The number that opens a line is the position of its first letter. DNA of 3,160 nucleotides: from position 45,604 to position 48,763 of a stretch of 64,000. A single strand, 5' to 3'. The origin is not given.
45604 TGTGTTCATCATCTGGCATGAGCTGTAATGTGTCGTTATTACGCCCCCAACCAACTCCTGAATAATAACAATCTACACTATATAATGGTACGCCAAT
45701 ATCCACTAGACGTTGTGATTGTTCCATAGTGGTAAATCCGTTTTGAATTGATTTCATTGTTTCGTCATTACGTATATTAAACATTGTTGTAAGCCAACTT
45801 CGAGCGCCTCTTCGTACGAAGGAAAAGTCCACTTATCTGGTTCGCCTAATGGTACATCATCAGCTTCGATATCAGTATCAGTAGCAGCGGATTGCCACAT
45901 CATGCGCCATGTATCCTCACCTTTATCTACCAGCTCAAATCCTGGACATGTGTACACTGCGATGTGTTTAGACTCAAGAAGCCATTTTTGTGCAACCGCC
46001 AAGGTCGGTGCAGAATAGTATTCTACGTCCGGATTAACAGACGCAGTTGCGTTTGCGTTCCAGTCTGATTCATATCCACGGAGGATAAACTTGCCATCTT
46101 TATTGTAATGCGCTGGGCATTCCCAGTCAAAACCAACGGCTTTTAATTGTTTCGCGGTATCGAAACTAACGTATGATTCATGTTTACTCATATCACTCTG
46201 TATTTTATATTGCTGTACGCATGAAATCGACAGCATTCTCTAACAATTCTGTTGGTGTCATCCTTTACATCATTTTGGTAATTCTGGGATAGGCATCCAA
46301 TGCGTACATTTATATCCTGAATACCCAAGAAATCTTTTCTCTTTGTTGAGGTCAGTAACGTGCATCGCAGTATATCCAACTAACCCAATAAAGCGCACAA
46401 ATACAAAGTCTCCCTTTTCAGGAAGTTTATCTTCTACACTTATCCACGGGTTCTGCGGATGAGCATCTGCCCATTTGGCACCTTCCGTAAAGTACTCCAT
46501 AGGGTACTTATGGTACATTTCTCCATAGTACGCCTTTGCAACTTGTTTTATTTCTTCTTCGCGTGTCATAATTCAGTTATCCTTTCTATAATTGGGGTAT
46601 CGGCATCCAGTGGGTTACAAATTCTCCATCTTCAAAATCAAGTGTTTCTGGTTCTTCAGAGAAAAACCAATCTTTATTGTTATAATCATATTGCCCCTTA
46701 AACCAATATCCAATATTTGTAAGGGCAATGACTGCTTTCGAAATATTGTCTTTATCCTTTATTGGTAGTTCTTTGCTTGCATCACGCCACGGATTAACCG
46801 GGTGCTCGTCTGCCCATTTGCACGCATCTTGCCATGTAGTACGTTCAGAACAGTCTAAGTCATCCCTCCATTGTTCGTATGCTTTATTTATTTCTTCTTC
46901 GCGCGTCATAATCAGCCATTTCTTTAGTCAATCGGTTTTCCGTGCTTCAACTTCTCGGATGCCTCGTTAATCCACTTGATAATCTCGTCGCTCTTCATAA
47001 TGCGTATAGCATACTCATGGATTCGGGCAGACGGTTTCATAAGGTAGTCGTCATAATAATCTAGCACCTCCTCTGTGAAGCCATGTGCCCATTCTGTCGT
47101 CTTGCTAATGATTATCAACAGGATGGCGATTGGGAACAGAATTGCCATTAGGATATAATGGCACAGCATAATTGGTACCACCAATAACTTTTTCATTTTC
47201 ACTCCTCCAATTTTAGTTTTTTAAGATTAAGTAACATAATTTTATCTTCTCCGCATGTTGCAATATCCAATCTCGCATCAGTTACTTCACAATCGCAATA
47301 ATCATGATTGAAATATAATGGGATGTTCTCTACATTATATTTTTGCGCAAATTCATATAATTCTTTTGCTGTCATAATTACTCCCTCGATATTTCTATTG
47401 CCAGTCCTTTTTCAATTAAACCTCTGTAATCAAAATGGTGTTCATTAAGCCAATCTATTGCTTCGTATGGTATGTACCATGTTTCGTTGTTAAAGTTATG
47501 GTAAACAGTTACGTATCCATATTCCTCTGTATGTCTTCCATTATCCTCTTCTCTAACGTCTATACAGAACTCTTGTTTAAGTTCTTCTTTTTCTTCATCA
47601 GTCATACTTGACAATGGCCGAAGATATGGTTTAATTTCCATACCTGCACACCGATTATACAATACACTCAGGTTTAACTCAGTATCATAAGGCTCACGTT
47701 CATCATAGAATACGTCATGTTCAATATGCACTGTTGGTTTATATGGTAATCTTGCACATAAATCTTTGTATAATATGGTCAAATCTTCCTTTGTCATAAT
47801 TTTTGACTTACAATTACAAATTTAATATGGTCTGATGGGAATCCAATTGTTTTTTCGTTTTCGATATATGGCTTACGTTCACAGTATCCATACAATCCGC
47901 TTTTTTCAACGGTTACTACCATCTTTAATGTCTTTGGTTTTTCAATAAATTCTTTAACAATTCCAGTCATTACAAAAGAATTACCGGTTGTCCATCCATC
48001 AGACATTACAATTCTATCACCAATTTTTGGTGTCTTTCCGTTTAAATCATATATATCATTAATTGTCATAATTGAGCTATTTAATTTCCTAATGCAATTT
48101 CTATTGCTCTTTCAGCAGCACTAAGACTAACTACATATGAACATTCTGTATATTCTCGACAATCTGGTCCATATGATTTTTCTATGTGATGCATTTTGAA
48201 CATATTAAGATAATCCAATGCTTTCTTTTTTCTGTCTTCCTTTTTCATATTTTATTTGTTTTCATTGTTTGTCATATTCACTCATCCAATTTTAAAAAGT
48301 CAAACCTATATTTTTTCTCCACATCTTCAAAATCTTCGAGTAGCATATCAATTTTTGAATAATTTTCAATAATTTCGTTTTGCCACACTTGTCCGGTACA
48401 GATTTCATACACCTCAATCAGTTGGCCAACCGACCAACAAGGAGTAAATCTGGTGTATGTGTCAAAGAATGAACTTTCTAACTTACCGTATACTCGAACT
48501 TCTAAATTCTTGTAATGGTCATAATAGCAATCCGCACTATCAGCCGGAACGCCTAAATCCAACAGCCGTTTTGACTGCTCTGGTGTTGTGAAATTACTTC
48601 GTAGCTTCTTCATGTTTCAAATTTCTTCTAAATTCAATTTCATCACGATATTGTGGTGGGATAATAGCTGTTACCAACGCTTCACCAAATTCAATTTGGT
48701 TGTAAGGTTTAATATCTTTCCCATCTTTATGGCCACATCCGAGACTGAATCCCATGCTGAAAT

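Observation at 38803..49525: Array of multi-copy small-gene families in the minus-strand early block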

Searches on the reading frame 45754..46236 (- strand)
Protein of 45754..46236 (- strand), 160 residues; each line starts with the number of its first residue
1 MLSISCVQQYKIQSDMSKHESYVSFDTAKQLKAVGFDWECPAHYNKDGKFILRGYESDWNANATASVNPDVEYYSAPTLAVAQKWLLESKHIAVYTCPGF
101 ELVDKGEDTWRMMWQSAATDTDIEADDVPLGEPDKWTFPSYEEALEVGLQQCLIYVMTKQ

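Call 5: search_protein_families(library=pfam, proteins=[window:45754-46236:-], max_evalue=1)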
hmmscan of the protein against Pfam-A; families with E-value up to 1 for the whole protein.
window:45754-46236:- (160 aa): 0 families

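Call 6: search_protein_families(library=phrogs, proteins=[window:45754-46236:-], max_evalue=0.01)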
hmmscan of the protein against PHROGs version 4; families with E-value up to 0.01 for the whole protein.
window:45754-46236:- (160 aa): 2 families
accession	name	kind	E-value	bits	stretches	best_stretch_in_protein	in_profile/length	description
phrog_12005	-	unknown function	5.7e-11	43.9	1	20-157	2-131/137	-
phrog_25117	-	unknown function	0.0043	18.1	1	23-58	11-46/142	-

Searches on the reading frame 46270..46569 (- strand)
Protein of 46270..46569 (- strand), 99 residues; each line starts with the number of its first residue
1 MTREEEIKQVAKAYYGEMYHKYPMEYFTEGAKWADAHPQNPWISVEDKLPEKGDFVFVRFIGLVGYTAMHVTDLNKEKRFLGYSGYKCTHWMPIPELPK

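Call 5: search_protein_families(library=pfam, proteins=[window:46270-46569:-], max_evalue=1)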
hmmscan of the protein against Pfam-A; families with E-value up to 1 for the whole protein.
window:46270-46569:- (99 aa): 1 family
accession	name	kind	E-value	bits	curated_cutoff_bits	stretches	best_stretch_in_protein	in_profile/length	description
PF04448.17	DUF551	-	6.4e-10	40.2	22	1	42-98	2-67/68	Protein of unknown function (DUF551)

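Call 6: search_protein_families(library=phrogs, proteins=[window:46270-46569:-], max_evalue=0.01)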
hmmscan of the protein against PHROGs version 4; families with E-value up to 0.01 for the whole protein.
window:46270-46569:- (99 aa): 5 families
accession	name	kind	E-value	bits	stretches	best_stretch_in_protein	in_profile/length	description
phrog_924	-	unknown function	7.1e-12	46.5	1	5-99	55-151/267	-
phrog_7704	-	unknown function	1.1e-09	39.4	1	13-99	86-170/173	-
phrog_6925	-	unknown function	0.00016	23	1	33-98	33-111/113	-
phrog_16814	-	unknown function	0.00064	20.5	1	40-77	2-39/72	-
phrog_60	-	unknown function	0.0057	17.3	1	39-98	220-279/461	-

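Call 44: search_solved_structures(query=A4, max_evalue=1, show_alignments=2)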
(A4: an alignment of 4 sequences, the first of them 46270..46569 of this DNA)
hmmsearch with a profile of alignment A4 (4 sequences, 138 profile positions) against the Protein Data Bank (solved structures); distinct sequences matched with E-value up to 1: 1.
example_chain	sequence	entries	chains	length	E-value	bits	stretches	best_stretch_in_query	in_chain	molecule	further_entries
7yfu_A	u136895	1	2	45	0.46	14.1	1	48-80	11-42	Protein fantom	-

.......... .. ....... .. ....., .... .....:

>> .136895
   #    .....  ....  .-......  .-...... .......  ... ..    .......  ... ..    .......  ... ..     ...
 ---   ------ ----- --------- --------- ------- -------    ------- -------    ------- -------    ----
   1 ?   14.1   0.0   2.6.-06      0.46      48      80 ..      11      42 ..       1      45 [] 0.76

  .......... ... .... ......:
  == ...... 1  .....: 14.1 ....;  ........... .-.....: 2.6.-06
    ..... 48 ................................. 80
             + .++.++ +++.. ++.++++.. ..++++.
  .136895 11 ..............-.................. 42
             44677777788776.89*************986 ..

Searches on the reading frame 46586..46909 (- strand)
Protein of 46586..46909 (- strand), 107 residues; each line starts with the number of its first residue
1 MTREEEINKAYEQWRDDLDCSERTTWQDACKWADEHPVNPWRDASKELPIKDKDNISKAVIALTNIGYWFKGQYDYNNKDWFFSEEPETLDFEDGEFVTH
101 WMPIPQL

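Call 5: search_protein_families(library=pfam, proteins=[window:46586-46909:-], max_evalue=1)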
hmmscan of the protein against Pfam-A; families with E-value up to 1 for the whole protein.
window:46586-46909:- (107 aa): 1 family
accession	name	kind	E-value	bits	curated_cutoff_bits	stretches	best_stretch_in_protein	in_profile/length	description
PF04448.17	DUF551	-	0.021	16.1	22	1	77-106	41-65/68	Protein of unknown function (DUF551)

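Call 6: search_protein_families(library=phrogs, proteins=[window:46586-46909:-], max_evalue=0.01)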
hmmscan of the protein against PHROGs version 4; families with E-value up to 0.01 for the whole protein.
window:46586-46909:- (107 aa): 2 families
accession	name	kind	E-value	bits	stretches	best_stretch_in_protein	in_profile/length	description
phrog_7704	-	unknown function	0.00079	20.4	1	24-106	92-167/173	-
phrog_924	-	unknown function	0.0048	17.6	1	14-106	55-148/267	-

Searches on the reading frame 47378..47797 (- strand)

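Call 8: search_protein_families(library=phrogs, proteins=[window:47378-47797:-], max_evalue=0.01)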
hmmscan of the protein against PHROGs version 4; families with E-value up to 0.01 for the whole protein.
window:47378-47797:- (139 aa): 1 family
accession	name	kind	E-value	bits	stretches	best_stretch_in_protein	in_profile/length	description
phrog_10841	-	unknown function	1.6e-13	52.2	2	11-105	6-110/163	-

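Call 9: search_protein_families(library=pfam, proteins=[window:47378-47797:-], max_evalue=0.1)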
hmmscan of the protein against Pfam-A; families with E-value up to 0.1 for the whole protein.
window:47378-47797:- (139 aa): 1 family
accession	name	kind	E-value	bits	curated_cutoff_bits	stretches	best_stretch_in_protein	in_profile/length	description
PF10070.14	DabA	-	0.06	12.2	25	1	66-94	281-309/747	Probable inorganic carbon transporter subunit DabA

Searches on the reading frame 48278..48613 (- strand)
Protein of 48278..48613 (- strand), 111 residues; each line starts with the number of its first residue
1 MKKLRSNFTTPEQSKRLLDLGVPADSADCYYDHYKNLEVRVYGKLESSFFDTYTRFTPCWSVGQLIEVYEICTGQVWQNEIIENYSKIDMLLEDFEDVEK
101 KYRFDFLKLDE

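Call 8: search_protein_families(library=phrogs, proteins=[window:48278-48613:-], max_evalue=0.01)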
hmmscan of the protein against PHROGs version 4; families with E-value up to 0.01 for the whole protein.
window:48278-48613:- (111 aa): 0 families

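Call 9: search_protein_families(library=pfam, proteins=[window:48278-48613:-], max_evalue=0.1)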
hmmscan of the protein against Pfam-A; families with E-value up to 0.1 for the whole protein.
window:48278-48613:- (111 aa): 0 families

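Call 21: find_homologous_proteins(query=A2, max_evalue=0.001)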
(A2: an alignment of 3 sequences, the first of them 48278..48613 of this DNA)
Query A2 (3 sequences) (111 aa, profile of the alignment): 1382 proteins with E <= 0.001 among 1673 candidates; the best 120 are listed.
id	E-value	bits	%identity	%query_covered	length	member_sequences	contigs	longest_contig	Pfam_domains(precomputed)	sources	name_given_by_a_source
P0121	6.4e-53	196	37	100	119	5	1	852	-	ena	-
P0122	5.3e-52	193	38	65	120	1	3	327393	-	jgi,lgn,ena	-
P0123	2.3e-49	184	100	100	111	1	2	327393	-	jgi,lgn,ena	-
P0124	3.2e-40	155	67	100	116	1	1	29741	-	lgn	-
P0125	1.2e-36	143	40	100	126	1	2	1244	-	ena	-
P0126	1.9e-35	140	40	100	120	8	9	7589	-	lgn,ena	-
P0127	5.5e-35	138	55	100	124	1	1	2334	-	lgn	-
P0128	7.4e-34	134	60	100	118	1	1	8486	-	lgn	-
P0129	8.8e-33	131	59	100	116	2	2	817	-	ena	-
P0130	1.8e-32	130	46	100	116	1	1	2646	-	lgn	-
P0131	5.0e-32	129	56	98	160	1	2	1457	-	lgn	-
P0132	5.6e-32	128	62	99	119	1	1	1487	-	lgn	-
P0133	3.2e-31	126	63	100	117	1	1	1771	-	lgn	-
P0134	3.9e-31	126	54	100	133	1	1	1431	-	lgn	-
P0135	4.2e-31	126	58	100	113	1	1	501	-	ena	-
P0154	2.3e-27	114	47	100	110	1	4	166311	-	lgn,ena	-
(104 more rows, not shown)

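Call 36: predict_structure(alignment_id=A6)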
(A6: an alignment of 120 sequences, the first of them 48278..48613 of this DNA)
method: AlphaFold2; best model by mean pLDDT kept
length: 111 residues; sequences in the alignment: 120
mean_pLDDT: 83.2   pTM: 0.77
mean pLDDT of the five models: 83.2, 82.9, 74.7, 71.8, 70.0
residues with pLDDT >= 90: 44; 70-90: 53; 50-70: 9; < 50: 5
segments of 3 or more residues with pLDDT < 50: 1-4
pLDDT, mean of each block of 10 residues (from residue 1): 61 92 88 82 63 85 93 91 86 87 88 73
secondary structure, 60 per line:
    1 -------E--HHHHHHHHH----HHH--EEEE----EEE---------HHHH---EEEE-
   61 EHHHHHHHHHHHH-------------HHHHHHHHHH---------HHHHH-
elements in order: H11-19 E29-32 E37-39 H49-52 E56-59 H62-73 H87-96 H106-110

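Call 46: search_solved_structures(query=A6, max_evalue=1)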
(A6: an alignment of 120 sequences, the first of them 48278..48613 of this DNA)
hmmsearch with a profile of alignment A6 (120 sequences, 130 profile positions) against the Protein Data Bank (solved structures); distinct sequences matched with E-value up to 1: 0.

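Call 50: find_encoding_contigs(protein=P0154, flank=10000, max_places=2)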
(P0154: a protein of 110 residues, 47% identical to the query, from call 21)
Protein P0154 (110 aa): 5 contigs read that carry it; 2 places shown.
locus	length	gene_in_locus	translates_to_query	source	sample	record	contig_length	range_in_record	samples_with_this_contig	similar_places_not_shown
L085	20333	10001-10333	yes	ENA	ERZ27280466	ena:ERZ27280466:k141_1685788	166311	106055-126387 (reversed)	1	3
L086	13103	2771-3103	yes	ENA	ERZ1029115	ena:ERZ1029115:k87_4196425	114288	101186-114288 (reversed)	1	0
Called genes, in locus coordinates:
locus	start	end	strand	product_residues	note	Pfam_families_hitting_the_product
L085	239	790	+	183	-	-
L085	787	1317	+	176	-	-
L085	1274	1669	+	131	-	-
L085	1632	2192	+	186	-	-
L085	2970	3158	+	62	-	-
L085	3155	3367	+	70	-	-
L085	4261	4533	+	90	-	-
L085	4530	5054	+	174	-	-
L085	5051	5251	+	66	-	-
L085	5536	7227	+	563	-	-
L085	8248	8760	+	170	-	-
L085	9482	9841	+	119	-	-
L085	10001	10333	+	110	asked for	-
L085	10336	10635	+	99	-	-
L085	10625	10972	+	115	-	-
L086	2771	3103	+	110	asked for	-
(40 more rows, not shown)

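Call 70: fold_search(model_id=the predicted structure, library=viral)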
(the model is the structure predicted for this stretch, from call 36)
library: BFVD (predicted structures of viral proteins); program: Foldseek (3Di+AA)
matches with E <= 10: 185; with E <= 0.001: 0
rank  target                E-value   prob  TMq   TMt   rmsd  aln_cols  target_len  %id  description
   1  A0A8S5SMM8            1.4e-02  1.00  0.38  0.33   4.0        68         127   28  Uncharacterized protein [Myoviridae sp. ctPoO4]
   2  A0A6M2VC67            1.4e-01  0.66  0.45  0.36   8.5       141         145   11  (no name in the UniProt tables at hand)
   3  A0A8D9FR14            1.8e-01  0.89  0.52  0.34   6.6       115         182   10  Uncharacterized protein [uncultured marine phage]
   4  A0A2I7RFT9            3.8e-01  0.14  0.25  0.19  10.6        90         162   13  (no name in the UniProt tables at hand)
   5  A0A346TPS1            5.6e-01  0.15  0.23  0.13   8.1        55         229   11  LEF-1 [Mythimna unipuncta nucleopolyhedrovirus]
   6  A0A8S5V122            7.3e-01  0.54  0.50  0.31   4.4        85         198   12  Uncharacterized protein [Siphoviridae sp. ct3r22]
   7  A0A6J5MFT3            7.7e-01  0.15  0.38  0.33   8.4       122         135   11  Uncharacterized protein [uncultured Caudovirales phage]
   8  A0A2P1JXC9            9.4e-01  0.04  0.21  0.05  16.2       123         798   10  Tape measure protein [Rhodococcus phage Finch]
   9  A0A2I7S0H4            1.0e+00  0.08  0.26  0.17  11.3       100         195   10  (no name in the UniProt tables at hand)
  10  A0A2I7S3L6            1.4e+00  0.07  0.27  0.17  12.4       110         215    8  (no name in the UniProt tables at hand)
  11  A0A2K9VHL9            1.5e+00  0.06  0.21  0.08   9.6        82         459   10  Uncharacterized protein [Pseudomonas phage Bjorn]
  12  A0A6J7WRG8            1.6e+00  0.08  0.22  0.29  14.2        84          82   11  Uncharacterized protein [uncultured Caudovirales phage]
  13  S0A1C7                1.8e+00  0.06  0.24  0.27  13.4        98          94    7  Uncharacterized protein [Cellulophaga phage phi17:1]
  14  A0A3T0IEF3            1.8e+00  0.06  0.26  0.14  15.1       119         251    8  (no name in the UniProt tables at hand)
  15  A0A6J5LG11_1          1.8e+00  0.05  0.25  0.05  18.0       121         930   12  Large polyvalent protein associated domain-containing protein [uncultured Caudovirales phage]
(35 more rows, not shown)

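Call 89: search_protein_representatives(alignment_id=A6)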
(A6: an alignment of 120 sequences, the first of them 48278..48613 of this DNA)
Query: 120 sequences, 130 profile positions. Proteins with E-value up to 0.001 (for the whole library): 2090; up to 1e-10: 612; up to 1e-30: 105. The best 150 are listed.
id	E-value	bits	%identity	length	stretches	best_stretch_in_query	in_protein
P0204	1.6e-38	147.7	-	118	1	11-124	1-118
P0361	8.2e-38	145.3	-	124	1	11-124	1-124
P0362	1.6e-37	144.4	-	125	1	11-123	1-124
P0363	1.8e-37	144.3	-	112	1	11-124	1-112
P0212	3.4e-37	143.3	-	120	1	11-124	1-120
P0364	5.4e-37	142.7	-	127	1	11-124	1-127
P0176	9.2e-37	142.0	-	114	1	11-124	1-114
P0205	1.3e-36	141.5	-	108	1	11-124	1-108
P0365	1.3e-36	141.4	-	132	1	10-124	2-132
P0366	3.2e-36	140.2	-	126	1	11-124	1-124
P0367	4.2e-36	139.8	-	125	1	11-124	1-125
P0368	7.1e-36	139.1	-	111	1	11-124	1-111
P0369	7.6e-36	139.0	-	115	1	11-124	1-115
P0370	1.4e-35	138.1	-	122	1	10-124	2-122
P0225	1.5e-35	138.0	-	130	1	11-124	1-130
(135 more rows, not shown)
